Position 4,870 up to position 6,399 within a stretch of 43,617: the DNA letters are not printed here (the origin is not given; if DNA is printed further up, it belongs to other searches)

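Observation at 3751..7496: Compact KAS II / radical SAM / serine-palmitoyltransferase-like operon: candidate pathway for an unusual long-chain amino-lipid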

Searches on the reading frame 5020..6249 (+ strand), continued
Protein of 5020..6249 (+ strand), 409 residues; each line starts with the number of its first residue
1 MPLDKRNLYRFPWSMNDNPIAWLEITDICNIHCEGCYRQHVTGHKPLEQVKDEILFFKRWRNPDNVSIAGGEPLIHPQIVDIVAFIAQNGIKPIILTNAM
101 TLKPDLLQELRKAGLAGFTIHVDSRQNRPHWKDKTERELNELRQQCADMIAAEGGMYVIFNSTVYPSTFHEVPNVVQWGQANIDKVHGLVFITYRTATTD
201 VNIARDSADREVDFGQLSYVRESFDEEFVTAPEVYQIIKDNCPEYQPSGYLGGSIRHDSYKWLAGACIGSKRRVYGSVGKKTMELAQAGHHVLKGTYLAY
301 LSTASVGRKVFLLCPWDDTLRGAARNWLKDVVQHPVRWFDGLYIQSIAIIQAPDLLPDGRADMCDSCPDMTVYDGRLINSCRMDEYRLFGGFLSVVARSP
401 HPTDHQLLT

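Call 62: search_protein_families(library=pfam, proteins=[L004:3969-5759:-, L004:5773-6336:-, L004:8445-9074:+, L004:9092-9961:+, L004:9971-10954:-, L004:10958-12082:-, L004:12069-13301:-, L004:13427-15079:-])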
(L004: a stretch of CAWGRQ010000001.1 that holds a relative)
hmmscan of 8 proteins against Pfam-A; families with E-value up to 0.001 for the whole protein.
L004:3969-5759:- (596 aa): 5 families
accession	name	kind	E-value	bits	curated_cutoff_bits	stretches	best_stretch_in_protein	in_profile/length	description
PF07719.23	TPR_2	-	4.8e-11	42.3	27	0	65-97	1-33/34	Tetratricopeptide repeat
PF13432.12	TPR_16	-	1e-09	39.1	32.7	1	36-98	2-64/65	Tetratricopeptide repeat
PF14559.12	TPR_19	-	4e-08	33.9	25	0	41-84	1-44/68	Tetratricopeptide repeat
PF00515.34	TPR_1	-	1.6e-07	31.2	27.8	0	65-96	1-32/34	Tetratricopeptide repeat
PF13428.12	TPR_14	-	1.7e-06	28.6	23.5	0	37-72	7-42/44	Tetratricopeptide repeat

L004:5773-6336:- (187 aa): 3 families
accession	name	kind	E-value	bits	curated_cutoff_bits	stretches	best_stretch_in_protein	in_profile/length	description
PF13529.12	Peptidase_C39_2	-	2e-15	58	24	1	46-157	1-142/143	Peptidase_C39 like family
PF12385.14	Peptidase_C70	-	3.4e-15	56.6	19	1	45-173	8-139/141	Papain-like cysteine protease AvrRpt2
PF03412.21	Peptidase_C39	-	2.1e-10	41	22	1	56-175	11-122/133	Peptidase C39 family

L004:8445-9074:+ (209 aa): 0 families

L004:9092-9961:+ (289 aa): 1 family
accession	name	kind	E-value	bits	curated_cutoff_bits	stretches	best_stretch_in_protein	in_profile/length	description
PF13428.12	TPR_14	-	0.00056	20.8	23.5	0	236-270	3-37/44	Tetratricopeptide repeat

L004:9971-10954:- (327 aa): 7 families
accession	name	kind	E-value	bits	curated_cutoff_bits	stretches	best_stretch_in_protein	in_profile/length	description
PF01370.27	Epimerase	-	1.3e-30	107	20.9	1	4-217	1-229/240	NAD dependent epimerase/dehydratase family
PF16363.11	GDP_Man_Dehyd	-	1.8e-16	61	27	1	5-317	1-332/332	GDP-mannose 4,6 dehydratase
PF01073.25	3Beta_HSD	-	1.7e-14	54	22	1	5-210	1-226/280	3-beta hydroxysteroid dehydrogenase/isomerase family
PF13460.12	NAD_binding_10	-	1e-13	52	27.2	1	8-166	1-145/184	NAD(P)H-binding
PF04321.23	RmlD_sub_bind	-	1.8e-13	50.7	27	1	3-245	2-232/287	RmlD substrate binding domain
PF07993.18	NAD_binding_4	-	9.3e-12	45.1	20.1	1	64-170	87-210/258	Male sterility protein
PF05368.20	NmrA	-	5.4e-08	33.2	27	1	3-74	4-78/298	NmrA-like family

L004:10958-12082:- (374 aa): 0 families

L004:12069-13301:- (410 aa): 1 family
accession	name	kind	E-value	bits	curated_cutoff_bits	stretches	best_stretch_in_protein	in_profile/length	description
PF00155.27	Aminotran_1_2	-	2.7e-53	181.9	19.7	1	49-389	2-360/361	Aminotransferase class I and II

L004:13427-15079:- (550 aa): 4 families
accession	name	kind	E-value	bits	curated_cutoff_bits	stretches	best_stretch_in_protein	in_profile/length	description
PF03176.21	MMPL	-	3.5e-19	69.4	20.5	2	6-150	183-326/333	MMPL family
PF02355.23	SecD_SecF_C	-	3.8e-12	46.4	20.5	2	369-494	13-141/189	Protein export membrane protein SecD/SecF, C-terminal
PF12349.14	Sterol-sensing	-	1.7e-07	31.6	22.3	0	413-532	8-133/153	Sterol-sensing domain of SREBP cleavage-activation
PF00873.25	ACR_tran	-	8.8e-06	24.1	28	1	391-460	335-404/1021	AcrB/AcrD/AcrF family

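Call 64: search_protein_families(library=ncbifam, proteins=[L004:10958-12082:-, L004:9971-10954:-, L004:12069-13301:-, L013:5392-6201:+, L004:8445-9074:+], max_evalue=0.01)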
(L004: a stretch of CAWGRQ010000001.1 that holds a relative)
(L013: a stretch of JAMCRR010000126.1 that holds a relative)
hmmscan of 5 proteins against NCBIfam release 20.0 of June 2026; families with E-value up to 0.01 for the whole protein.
L004:10958-12082:- (374 aa): 0 families

L004:9971-10954:- (327 aa): 25 families
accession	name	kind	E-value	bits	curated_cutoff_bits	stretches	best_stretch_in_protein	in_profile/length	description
TIGR03466.1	HpnA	hypoth_equivalog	4.4e-37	127.7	367.65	1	3-325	2-325/327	hopanoid-associated sugar epimerase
TIGR04180.1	EDH_00030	hypoth_equivalog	2.2e-20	73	475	1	4-222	1-234/297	NAD-dependent 4,6-dehydratase LegB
NF052578.1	StrlDmthSdmBMthl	equivalog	2.3e-19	70.3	600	1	4-325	3-326/328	sterol demethylase protein SdmB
NF042423.1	oxyalk_red_Shew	equivalog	3e-17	62.7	580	1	2-240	9-253/331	2-alkyl-3-oxoalkanoate reductase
NF042422.1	oxyalk_red_OleD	equivalog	5.1e-17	62.2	580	1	3-265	2-271/329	2-alkyl-3-oxoalkanoate reductase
TIGR01179.1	galE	equivalog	1.1e-16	60.6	262.3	1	3-152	1-158/332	UDP-glucose 4-epimerase GalE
TIGR01181.1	dTDP_gluc_dehyt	equivalog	4.1e-14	52.4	365.1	1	3-326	1-316/321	dTDP-glucose 4,6-dehydratase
TIGR01746.1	Thioester-redct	subfamily_domain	1.6e-12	47.4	213.35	2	3-36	1-36/371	thioester reductase domain-containing protein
TIGR01214.1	rmlD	equivalog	2.2e-11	43.4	224.05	1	3-250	1-232/285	dTDP-4-dehydrorhamnose reductase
TIGR01777.1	yfcH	hypoth_equivalog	6.7e-10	39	207.35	1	4-260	1-256/292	TIGR01777 family oxidoreductase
NF058621.1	DiazavRedAvaA7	equivalog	5.5e-08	32.8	400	1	3-37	2-36/304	3-diazoavenalumate denitrifying reductase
NF041293.1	G6PDh_Azf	equivalog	1.1e-07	31.6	400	1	3-120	4-121/252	NAD-dependent glucose-6-phosphate dehydrogenase Azf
TIGR02197.1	heptose_epim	equivalog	2.7e-07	30.1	274.6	1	4-154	1-153/316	ADP-glyceromanno-heptose 6-epimerase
NF050030.1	thlkprotThyD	equivalog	3.5e-07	29.7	400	1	3-246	2-252/305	thylakoid membrane protein ThyD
NF043036.1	ErythonDh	equivalog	2.1e-06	27.2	325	1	3-146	2-156/321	D-erythronate dehydrogenase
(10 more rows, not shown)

L004:12069-13301:- (410 aa): 13 families
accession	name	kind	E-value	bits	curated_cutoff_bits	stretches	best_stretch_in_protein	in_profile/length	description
NF047600.1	SerpalmtaseCFB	equivalog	1.3e-179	597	640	1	8-397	3-392/395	serine palmitoyltransferase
NF005394.0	PRK06939.1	equivalog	2.2e-122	408.6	460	1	18-399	11-396/397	glycine C-acetyltransferase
TIGR01825.1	gly_Cac_T_rel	subfamily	1.3e-121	405.9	535.4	1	19-400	4-385/385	BioF/Kbl family PLP-dependent acyltransferase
TIGR00858.1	bioF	equivalog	4e-118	394.3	426.45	1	33-390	6-364/365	8-amino-7-oxononanoate synthase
NF047599.1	SerpalmtaseBetaP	equivalog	1.5e-110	369.6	500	1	20-397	14-393/394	serine palmitoyltransferase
TIGR01822.1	2am3keto_CoA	equivalog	8.9e-99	331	493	1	19-399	8-392/393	glycine C-acetyltransferase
NF047603.1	SerpalmtaseAlphaP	equivalog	1.8e-95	319.9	670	1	39-399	36-398/399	serine palmitoyltransferase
TIGR01821.1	5aminolev_synth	equivalog_domain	1e-72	245.2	338.55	1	46-399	43-399/402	5-aminolevulinate synthase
NF005526.0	PRK07179.1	equivalog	1e-58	198.8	428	1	48-396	54-398/407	alpha-hydroxyketone-type quorum-sensing autoinducer synthase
NF005697.0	PRK07505.1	subfamily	6.1e-46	156.8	342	1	33-393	33-398/405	hypothetical protein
NF004608.1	PRK05937.1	equivalog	4e-30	104.8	399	1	80-303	41-265/366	8-amino-7-oxononanoate synthase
NF000586.1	PRK00011.1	subfamily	1.8e-06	27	335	1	66-323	31-297/404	serine hydroxymethyltransferase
TIGR02539.1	SepCysS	equivalog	0.0037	16.3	365.25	1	66-144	19-102/370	O-phospho-L-seryl-tRNA:Cys-tRNA synthase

L013:5392-6201:+ (269 aa): 7 families
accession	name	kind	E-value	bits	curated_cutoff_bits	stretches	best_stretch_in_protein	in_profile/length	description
NF008033.1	PRK10765.1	equivalog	5.5e-19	68.6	223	1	33-232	3-202/240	oxygen-insensitive NADPH nitroreductase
TIGR02476.1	BluB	equivalog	5.8e-11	42.2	150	1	32-93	7-68/205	5,6-dimethylbenzimidazole synthase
NF008088.0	PRK10828.1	equivalog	2e-06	27.5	183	1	35-91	4-59/183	NAD(P)H nitroreductase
NF003768.0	PRK05365.1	equivalog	4.6e-05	23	152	0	28-84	8-64/200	malonic semialdehyde reductase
NF008275.0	PRK11053.1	equivalog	0.0025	17.3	227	1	34-94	3-64/217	oxygen-insensitive NAD(P)H nitroreductase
TIGR03553.1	F420_FbiB_CTERM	equivalog_domain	0.004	16.9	249.55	0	37-88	2-53/194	F420 biosynthesis protein FbiB, C-terminal domain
NF047509.1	Rv3131_FMN_oxido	subfamily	0.0058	16.2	199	0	60-80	2-22/319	Acg family FMN-binding oxidoreductase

L004:8445-9074:+ (209 aa): 0 families

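Call 67: search_protein_families(library=pfam, proteins=[L054:92-1072:-, L054:1003-1965:-, L054:1962-2672:-, L054:2662-3495:-, L054:3508-4977:-, L054:4619-5755:-, L054:5759-6730:-, L054:8313-9860:-, L054:9867-11003:-, L054:10616-12490:-], max_evalue=0.001)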
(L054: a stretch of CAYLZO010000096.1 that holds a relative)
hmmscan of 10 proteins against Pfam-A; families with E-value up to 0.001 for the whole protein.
L054:92-1072:- (326 aa): 2 families
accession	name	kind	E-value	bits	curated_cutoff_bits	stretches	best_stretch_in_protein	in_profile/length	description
PF02779.29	Transket_pyr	-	7.3e-28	97.8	27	1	22-174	6-166/174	Transketolase, pyrimidine binding domain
PF02780.25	Transketolase_C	-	2.4e-18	66.7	25.9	1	191-311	1-123/124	Transketolase, C-terminal domain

L054:1003-1965:- (320 aa): 4 families
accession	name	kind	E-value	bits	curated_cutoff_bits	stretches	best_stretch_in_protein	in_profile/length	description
PF00456.26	Transketolase_N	-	5e-26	91.9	22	1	72-311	25-271/334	Transketolase, thiamine diphosphate binding domain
PF02775.26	TPP_enzyme_C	-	5.6e-06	26.7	21.9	1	160-232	26-91/151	Thiamine pyrophosphate enzyme, C-terminal TPP binding domain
PF13292.11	DXP_synthase_N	-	1e-05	25.4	21.2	1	161-225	110-173/274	1-deoxy-D-xylulose-5-phosphate synthase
PF00676.26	E1_dh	-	5e-05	22.8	22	1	162-233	101-171/300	Dehydrogenase E1 component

L054:1962-2672:- (236 aa): 2 families
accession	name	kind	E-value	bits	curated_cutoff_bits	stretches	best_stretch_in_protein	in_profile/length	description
PF00535.33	Glycos_transf_2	-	3.5e-17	63.3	23.3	1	7-120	1-118/168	Glycosyl transferase family 2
PF13704.12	Glyco_tranf_2_4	-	3.2e-05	24.8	27.5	1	13-90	1-81/98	Glycosyl transferase family 2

L054:2662-3495:- (277 aa): 2 families
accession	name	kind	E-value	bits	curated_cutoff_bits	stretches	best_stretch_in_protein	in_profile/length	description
PF02348.25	CTP_transf_3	-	2.7e-25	89.9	22.6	1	9-217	2-207/217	Cytidylyltransferase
PF12804.13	NTP_transf_3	-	2.2e-05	25.1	27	1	17-120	9-111/160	MobA-like NTP transferase domain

L054:3508-4977:- (489 aa): 0 families

L054:4619-5755:- (378 aa): 1 family
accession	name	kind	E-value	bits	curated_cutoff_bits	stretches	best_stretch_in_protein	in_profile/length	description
PF00583.31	Acetyltransf_1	-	2.4e-08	34.7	20.7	0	47-120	24-95/116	Acetyltransferase (GNAT) family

L054:5759-6730:- (323 aa): 2 families
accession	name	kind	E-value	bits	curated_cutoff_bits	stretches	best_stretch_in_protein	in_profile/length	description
PF12850.12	Metallophos_2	-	3.5e-07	30.8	27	1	117-270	41-137/154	Calcineurin-like phosphoesterase superfamily domain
PF00149.33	Metallophos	-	0.00049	21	21.5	0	50-252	2-191/191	Calcineurin-like phosphoesterase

L054:8313-9860:- (515 aa): 0 families

L054:9867-11003:- (378 aa): 0 families

L054:10616-12490:- (624 aa): 0 families

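Call 73: search_solved_structures(query=A1, max_evalue=0.001, show_alignments=1)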
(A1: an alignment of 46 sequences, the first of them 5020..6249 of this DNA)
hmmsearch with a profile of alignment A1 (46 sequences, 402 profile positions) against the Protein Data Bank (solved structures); distinct sequences matched with E-value up to 0.001: 36.
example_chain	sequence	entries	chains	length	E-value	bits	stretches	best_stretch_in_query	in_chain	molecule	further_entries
7tol_A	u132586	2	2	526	3.2e-23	85.6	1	21-234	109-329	glycerol dibiphytanyl glycerol tetraether - macrocyclic archaeol synthase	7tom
6c8v_A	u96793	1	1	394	2.1e-12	50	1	25-182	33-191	Coenzyme PQQ synthesis protein E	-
5v1q_A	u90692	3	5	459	2.6e-11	46.4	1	26-217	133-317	Radical SAM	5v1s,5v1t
6efn_A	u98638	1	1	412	7.9e-11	44.8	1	23-183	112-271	Sporulation killing factor maturation protein SkfB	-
7vob_C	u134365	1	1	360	1.4e-10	44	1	26-129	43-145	Cytosylglucuronate decarboxylase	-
7voc_C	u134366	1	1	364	1.4e-10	44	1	26-129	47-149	Cytosylglucuronate decarboxylase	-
7wzv_A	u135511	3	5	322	1.9e-10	43.6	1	25-107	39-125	4Fe-4S cluster-binding domain-containing protein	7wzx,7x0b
9dfu_A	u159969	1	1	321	1.1e-09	41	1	27-173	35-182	Radical SAM core domain-containing protein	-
9dfn_A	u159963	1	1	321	1.4e-09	40.7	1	27-173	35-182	Radical SAM core domain-containing protein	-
8wm2_A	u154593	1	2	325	4.9e-09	38.9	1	27-131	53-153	Fe-S radical SAM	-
2fb2_A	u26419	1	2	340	4.5e-08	35.7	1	24-207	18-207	Molybdenum cofactor biosynthesis protein A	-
1tv7_A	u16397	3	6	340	4.7e-08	35.7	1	24-207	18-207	Molybdenum cofactor biosynthesis protein A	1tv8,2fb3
5wgg_A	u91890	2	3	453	5e-07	32.3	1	24-131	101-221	Radical SAM domain protein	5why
7n7h_A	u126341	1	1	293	5.1e-07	32.2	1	27-172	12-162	VIPERIN-LIKE ENZYME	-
6b4c_A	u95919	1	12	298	6.7e-07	31.8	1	28-111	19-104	Viperin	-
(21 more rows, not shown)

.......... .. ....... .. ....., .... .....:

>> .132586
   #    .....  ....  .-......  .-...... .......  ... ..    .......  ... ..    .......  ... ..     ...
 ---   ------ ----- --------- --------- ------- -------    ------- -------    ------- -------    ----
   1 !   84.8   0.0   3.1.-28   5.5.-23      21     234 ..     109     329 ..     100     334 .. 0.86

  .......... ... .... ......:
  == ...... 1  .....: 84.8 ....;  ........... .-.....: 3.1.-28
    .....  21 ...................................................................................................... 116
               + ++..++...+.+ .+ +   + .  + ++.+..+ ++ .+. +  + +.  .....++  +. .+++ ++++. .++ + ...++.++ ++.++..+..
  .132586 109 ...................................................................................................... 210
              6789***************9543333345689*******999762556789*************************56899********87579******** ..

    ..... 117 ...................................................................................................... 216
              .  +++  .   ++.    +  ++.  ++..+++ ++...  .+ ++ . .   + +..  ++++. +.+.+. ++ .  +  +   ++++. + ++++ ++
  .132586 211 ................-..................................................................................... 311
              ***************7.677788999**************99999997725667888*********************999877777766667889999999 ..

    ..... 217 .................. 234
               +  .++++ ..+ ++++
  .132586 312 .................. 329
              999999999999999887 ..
